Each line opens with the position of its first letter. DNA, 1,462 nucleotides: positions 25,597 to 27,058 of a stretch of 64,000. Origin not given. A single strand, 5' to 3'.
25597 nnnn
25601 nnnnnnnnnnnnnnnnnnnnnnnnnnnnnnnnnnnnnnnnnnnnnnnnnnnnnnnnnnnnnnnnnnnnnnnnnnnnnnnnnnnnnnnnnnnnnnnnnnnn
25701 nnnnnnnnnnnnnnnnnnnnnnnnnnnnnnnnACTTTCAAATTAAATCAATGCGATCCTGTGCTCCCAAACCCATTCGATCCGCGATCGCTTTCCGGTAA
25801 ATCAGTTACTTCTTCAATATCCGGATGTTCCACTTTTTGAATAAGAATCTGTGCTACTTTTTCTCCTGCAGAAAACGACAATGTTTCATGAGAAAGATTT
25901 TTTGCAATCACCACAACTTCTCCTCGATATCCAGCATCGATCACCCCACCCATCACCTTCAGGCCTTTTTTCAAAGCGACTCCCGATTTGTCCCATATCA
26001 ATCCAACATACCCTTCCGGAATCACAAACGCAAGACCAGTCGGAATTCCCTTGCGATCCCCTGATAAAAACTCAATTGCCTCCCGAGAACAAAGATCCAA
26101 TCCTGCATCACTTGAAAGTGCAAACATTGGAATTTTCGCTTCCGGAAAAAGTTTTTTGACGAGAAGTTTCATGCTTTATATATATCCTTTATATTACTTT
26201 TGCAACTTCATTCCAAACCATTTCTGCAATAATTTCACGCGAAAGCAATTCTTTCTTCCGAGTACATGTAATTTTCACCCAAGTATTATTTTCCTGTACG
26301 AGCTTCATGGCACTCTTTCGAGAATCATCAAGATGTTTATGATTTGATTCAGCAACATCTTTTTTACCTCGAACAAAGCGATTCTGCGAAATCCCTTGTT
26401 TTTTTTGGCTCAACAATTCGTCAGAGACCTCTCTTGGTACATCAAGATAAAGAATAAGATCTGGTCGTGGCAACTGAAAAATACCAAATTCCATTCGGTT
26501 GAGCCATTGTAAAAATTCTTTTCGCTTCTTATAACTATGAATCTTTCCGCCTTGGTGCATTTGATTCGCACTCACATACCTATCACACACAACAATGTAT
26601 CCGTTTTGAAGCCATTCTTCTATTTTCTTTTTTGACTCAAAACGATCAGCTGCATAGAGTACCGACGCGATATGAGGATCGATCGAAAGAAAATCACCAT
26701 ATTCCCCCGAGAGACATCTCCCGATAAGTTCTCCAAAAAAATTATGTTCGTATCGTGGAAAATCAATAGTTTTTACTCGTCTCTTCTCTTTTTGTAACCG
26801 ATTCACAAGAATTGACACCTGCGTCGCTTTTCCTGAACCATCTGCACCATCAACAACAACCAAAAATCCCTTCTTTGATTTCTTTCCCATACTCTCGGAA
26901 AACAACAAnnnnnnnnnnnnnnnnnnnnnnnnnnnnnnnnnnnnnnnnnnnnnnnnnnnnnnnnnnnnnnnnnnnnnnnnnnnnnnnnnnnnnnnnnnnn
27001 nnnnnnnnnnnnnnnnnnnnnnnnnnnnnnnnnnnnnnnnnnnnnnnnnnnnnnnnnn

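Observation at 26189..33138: Pyrimidine dNTP supply cluster bracketed by two phage-T4-gp1-like dNMP kinase paralogs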

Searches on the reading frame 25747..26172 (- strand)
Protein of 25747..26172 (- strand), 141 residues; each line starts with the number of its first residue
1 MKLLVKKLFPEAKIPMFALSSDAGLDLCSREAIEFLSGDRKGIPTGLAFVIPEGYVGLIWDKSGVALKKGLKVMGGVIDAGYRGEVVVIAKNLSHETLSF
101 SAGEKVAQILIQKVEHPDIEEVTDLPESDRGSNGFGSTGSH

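Call 3: search_protein_families(library=pfam, proteins=[window:25747-26172:-], max_evalue=0.1)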
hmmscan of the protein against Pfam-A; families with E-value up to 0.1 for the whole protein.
window:25747-26172:- (141 aa): 2 families
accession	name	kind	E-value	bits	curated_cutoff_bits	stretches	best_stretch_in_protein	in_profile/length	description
PF00692.24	dUTPase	-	1.2e-28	99.9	22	1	11-139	2-129/129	dUTPase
PF22769.1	DCD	-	0.00029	21.4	27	1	49-113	87-152/153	dCTP deaminase-like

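Call 4: search_protein_families(library=ncbifam, proteins=[window:25747-26172:-], max_evalue=0.1)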
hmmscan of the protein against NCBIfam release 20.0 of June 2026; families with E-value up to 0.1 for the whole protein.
window:25747-26172:- (141 aa): 5 families
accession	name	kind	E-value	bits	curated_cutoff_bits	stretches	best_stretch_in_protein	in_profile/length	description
NF001862.0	PRK00601.1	equivalog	2.1e-37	128.1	103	1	2-141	7-150/150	dUTP diphosphatase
TIGR00576.1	dut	superfamily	6.1e-37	126.5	102.55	1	3-140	2-143/143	dUTP diphosphatase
NF010561.0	PRK13956.1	equivalog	7.4e-09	35.6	223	1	10-139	14-146/147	dUTP diphosphatase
TIGR02274.1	dCTP_deam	equivalog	9.7e-08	31.9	92.8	1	49-118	88-158/180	dCTP deaminase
NF002598.0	PRK02253.1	equivalog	7e-05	22.4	130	1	50-117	87-153/167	deoxyuridine 5'-triphosphate nucleotidohydrolase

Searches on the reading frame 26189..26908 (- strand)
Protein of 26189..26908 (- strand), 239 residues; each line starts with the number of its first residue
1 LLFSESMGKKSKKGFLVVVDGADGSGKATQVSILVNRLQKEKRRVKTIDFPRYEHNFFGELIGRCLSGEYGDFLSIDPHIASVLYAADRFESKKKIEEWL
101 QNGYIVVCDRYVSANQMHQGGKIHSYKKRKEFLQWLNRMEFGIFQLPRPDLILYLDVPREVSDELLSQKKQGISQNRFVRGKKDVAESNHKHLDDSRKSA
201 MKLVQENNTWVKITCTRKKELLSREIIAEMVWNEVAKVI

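Call 3: search_protein_families(library=pfam, proteins=[window:26189-26908:-], max_evalue=0.1)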
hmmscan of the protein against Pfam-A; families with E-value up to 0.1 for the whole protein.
window:26189-26908:- (239 aa): 5 families
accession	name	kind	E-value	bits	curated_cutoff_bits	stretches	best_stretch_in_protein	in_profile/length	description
PF02223.23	Thymidylate_kin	-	9.4e-21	74.8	27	1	19-226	1-185/185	Thymidylate kinase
PF01712.25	dNK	-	0.001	19.3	27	1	18-173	2-147/203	Deoxynucleoside kinase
PF00437.27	T2SSE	-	0.013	14.6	24.9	1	14-49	142-177/370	Type II/IV secretion system protein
PF24883.2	NPHP3_N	-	0.089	13.4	24.8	0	12-47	20-55/164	Nephrocystin 3, N-terminal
PF04874.19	Mak16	-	0.096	13.8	23.5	0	41-89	9-57/100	Mak16 protein C-terminal region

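Call 4: search_protein_families(library=ncbifam, proteins=[window:26189-26908:-], max_evalue=0.1)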
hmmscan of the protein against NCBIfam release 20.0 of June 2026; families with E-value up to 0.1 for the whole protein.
window:26189-26908:- (239 aa): 12 families
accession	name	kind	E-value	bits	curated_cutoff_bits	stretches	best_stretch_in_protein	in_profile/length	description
NF005923.0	PRK07933.1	equivalog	2.3e-35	121.9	193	1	16-171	2-155/213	dTMP kinase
TIGR00041.1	DTMP_kinase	equivalog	2.7e-23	82.7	83.25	1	13-226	3-196/196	dTMP kinase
NF005807.0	PRK07667.1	equivalog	0.00043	19.9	221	1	6-48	9-51/193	kinase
NF010335.0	PRK13764.1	equivalog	0.0068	15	340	1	10-52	261-301/613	ATPase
NF004040.0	PRK05537.1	equivalog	0.013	14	669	1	6-47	388-430/572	bifunctional sulfate adenylyltransferase/adenylylsulfate kinase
TIGR01420.1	pilT_fam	subfamily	0.02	14.1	319.1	1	11-44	120-152/343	PilT/PilU family type 4a pilus ATPase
NF006034.0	PRK08176.1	equivalog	0.029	13.6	342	1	161-238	144-218/283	pyridoxine/pyridoxal/pyridoxamine kinase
TIGR01842.1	type_I_sec_PrtD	subfamily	0.049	12.1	510.15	1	12-63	342-395/544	type I secretion system permease/ATPase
TIGR03707.1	PPK2_P_aer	equivalog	0.05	13.3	301.8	0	9-52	26-69/230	polyphosphate kinase 2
NF006746.0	PRK09270.1-5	subfamily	0.079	11.9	250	0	11-45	18-52/210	nucleoside/nucleotide kinase family protein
NF006744.0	PRK09270.1-3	equivalog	0.083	12.3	281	0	10-43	19-52/213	nucleoside/nucleotide kinase family protein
NF003122.0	PRK04040.1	equivalog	0.094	12.2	155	0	16-50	4-35/189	adenylate kinase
